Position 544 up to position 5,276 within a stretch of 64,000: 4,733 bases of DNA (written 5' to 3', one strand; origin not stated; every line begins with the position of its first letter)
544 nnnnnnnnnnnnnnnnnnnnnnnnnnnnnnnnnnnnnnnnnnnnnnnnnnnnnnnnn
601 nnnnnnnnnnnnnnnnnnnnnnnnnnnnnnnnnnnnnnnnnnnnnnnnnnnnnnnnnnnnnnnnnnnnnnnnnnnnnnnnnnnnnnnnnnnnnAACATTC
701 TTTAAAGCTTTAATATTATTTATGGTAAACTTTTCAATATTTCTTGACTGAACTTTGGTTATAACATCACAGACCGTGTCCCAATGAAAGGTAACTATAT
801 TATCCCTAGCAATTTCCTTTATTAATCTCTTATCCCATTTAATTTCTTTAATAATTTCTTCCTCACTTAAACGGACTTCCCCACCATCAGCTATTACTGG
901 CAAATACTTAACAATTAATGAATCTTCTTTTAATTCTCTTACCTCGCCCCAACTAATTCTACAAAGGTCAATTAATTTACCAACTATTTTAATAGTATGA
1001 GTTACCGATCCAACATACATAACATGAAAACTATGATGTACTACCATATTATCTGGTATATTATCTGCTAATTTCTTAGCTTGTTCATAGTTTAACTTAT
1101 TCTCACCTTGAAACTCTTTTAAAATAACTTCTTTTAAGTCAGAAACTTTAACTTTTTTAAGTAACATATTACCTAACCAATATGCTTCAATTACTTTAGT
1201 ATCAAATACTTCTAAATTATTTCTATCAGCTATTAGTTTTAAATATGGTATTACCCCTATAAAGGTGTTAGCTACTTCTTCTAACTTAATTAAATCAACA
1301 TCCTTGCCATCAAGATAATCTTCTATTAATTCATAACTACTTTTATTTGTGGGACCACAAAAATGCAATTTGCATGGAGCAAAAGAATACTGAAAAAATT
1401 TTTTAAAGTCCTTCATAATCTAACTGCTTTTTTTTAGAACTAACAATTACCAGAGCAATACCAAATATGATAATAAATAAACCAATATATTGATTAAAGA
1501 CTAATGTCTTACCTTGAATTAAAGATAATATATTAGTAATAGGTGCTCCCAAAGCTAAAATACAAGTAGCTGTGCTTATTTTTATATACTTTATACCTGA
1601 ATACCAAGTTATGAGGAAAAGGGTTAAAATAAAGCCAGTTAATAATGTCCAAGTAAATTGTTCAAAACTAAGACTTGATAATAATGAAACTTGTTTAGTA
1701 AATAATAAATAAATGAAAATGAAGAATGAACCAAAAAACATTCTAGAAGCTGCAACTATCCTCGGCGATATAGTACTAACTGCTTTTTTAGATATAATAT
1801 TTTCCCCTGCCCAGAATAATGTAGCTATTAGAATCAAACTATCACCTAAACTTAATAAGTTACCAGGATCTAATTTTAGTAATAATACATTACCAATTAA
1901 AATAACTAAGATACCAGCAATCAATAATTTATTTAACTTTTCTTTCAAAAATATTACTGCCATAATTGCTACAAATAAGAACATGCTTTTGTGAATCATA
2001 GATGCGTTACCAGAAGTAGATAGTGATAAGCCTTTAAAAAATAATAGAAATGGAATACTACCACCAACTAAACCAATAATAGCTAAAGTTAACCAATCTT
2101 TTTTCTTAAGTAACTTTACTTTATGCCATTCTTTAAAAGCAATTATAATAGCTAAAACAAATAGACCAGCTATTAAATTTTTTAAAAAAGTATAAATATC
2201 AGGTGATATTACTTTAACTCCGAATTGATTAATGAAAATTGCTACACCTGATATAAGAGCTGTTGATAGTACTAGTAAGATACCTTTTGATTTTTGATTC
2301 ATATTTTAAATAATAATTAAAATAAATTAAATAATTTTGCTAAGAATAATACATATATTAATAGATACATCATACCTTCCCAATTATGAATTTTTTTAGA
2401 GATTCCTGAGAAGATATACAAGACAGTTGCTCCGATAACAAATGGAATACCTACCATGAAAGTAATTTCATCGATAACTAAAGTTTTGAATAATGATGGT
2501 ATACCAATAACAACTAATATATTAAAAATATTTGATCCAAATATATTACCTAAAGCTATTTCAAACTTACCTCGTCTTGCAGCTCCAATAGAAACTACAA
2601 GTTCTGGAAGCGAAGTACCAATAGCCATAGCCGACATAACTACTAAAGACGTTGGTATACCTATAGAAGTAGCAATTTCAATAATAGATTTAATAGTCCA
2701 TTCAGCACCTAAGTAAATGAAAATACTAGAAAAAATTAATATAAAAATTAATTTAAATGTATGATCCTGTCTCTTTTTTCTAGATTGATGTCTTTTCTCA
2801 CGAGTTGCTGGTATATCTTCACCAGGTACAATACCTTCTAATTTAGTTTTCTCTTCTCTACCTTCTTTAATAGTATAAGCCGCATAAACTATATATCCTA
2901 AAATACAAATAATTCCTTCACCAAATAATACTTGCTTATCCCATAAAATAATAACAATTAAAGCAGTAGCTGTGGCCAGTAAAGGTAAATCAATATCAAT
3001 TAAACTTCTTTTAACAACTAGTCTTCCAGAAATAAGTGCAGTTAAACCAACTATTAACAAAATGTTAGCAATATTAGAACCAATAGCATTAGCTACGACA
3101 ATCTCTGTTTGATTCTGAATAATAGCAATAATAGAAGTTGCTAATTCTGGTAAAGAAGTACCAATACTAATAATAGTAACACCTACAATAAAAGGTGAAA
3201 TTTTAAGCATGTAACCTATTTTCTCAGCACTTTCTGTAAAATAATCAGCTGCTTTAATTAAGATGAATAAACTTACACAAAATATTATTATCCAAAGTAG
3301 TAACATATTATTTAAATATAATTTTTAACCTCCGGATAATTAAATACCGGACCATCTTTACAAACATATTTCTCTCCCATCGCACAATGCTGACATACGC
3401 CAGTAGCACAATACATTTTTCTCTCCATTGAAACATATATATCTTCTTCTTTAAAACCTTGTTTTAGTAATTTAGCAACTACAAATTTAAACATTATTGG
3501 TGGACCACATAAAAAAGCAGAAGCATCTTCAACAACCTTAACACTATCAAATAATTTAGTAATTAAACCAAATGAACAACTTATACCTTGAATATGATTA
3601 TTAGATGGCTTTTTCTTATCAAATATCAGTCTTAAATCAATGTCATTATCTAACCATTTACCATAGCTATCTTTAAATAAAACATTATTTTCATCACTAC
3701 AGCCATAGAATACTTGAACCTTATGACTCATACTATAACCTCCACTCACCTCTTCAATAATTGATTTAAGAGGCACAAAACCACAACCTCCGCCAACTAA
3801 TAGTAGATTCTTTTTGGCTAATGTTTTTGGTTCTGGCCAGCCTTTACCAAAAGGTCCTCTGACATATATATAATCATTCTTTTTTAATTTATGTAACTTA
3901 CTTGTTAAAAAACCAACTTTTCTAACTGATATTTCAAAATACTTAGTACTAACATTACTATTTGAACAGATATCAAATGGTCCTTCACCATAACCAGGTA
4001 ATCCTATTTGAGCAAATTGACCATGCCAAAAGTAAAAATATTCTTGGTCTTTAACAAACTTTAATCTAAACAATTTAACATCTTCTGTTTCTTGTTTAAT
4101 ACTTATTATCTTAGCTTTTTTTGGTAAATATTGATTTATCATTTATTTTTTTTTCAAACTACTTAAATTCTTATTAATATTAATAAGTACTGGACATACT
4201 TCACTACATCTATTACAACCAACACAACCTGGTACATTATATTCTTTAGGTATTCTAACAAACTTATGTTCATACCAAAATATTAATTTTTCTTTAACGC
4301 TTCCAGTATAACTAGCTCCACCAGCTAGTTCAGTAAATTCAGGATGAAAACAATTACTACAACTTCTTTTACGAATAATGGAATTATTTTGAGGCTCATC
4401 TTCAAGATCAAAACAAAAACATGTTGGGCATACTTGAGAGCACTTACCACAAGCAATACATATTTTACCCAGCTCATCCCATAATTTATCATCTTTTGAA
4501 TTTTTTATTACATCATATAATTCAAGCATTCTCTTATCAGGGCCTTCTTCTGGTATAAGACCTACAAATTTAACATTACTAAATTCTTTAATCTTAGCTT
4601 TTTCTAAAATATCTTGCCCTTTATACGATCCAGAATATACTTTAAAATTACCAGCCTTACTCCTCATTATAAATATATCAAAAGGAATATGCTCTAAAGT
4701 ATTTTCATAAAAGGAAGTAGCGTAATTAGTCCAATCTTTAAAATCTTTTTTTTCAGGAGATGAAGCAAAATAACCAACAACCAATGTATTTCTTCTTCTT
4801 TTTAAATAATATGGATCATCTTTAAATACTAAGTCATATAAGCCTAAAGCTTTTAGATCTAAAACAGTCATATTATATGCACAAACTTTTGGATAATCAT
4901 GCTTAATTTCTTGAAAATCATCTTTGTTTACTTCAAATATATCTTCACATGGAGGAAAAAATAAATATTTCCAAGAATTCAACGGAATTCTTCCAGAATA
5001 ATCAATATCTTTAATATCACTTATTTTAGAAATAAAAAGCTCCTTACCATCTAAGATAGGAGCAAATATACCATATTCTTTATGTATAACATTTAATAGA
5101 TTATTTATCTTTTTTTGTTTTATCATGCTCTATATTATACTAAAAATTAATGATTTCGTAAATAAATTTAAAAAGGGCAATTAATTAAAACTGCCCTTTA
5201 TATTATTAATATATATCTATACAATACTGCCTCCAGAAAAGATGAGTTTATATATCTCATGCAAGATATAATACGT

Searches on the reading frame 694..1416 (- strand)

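Call 24: search_protein_families(library=pfam, proteins=[window:694-1416:-], max_evalue=0.001)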
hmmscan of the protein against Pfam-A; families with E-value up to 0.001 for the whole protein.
window:694-1416:- (241 aa): 1 family
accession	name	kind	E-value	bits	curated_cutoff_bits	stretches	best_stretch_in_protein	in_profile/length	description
PF19927.4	DUF6390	-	6.3e-41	140.9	25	1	6-238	8-237/244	Family of unknown function (DUF6390)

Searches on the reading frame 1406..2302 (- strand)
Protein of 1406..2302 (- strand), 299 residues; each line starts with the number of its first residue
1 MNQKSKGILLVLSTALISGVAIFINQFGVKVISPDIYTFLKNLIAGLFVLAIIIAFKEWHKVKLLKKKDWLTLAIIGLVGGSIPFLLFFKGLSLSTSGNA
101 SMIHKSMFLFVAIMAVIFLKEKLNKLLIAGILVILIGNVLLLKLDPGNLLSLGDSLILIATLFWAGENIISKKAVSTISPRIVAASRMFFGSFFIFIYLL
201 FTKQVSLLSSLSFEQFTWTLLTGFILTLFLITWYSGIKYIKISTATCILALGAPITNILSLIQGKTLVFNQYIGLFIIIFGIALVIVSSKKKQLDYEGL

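Call 24: search_protein_families(library=pfam, proteins=[window:1406-2302:-], max_evalue=0.001)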
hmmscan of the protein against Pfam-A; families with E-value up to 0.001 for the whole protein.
window:1406-2302:- (299 aa): 1 family
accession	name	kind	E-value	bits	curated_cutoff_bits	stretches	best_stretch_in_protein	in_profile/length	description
PF00892.27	EamA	-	7.5e-40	136.8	28.2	2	6-142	2-134/135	EamA-like transporter family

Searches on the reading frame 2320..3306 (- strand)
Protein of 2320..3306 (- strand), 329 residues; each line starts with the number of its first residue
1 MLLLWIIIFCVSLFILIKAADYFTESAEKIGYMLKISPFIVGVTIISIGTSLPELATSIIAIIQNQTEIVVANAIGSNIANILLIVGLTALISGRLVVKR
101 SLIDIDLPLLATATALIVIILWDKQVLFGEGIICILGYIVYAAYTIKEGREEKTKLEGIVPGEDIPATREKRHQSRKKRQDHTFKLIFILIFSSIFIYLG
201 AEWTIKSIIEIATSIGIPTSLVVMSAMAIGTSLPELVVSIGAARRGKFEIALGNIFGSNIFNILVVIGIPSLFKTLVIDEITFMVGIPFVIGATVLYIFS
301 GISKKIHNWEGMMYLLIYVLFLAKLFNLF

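Call 24: search_protein_families(library=pfam, proteins=[window:2320-3306:-], max_evalue=0.001)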
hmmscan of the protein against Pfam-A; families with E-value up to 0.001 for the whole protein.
window:2320-3306:- (329 aa): 1 family
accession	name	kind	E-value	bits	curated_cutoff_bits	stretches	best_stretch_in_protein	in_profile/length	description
PF01699.29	Na_Ca_ex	-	1.7e-60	203.8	24.9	2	6-146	3-150/151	Sodium/calcium exchanger protein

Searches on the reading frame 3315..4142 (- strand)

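Call 24: search_protein_families(library=pfam, proteins=[window:3315-4142:-], max_evalue=0.001)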
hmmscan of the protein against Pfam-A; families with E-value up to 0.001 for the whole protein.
window:3315-4142:- (276 aa): 3 families
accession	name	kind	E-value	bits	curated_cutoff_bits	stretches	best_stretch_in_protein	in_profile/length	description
PF10418.14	DHODB_Fe-S_bind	-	6.3e-10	39.1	23.9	1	240-272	1-40/41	Iron-sulfur cluster binding domain of dihydroorotate dehydrogenase B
PF00175.26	NAD_binding_1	-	1.3e-07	32.7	22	1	115-221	1-107/109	Oxidoreductase NAD-binding domain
PF00970.30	FAD_binding_6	-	3.3e-05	24.6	21.1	1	10-100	2-96/99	Oxidoreductase FAD-binding domain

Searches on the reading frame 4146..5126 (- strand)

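Call 24: search_protein_families(library=pfam, proteins=[window:4146-5126:-], max_evalue=0.001)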
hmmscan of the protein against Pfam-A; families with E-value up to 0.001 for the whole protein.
window:4146-5126:- (327 aa): 7 families
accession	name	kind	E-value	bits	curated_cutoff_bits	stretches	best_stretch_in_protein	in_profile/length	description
PF17179.9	Fer4_22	-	1.9e-25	90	27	1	223-314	2-94/95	4Fe-4S dicluster domain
PF13746.11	Fer4_18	-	3.6e-06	27.6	27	0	295-321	55-81/114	4Fe-4S dicluster domain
PF13237.11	Fer4_10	-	8e-06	26.1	25.5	0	297-313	5-21/53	4Fe-4S dicluster domain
PF00037.32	Fer4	-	9.2e-06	25.7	21.1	0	223-235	8-20/24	4Fe-4S binding domain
PF14697.11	Fer4_21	-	1e-05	26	35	1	300-313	40-53/59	4Fe-4S dicluster domain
PF13187.11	Fer4_9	-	3.9e-05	24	27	0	301-320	2-21/52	4Fe-4S dicluster domain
PF13183.11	Fer4_8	-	0.00013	22.8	27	0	222-313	4-66/68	4Fe-4S dicluster domain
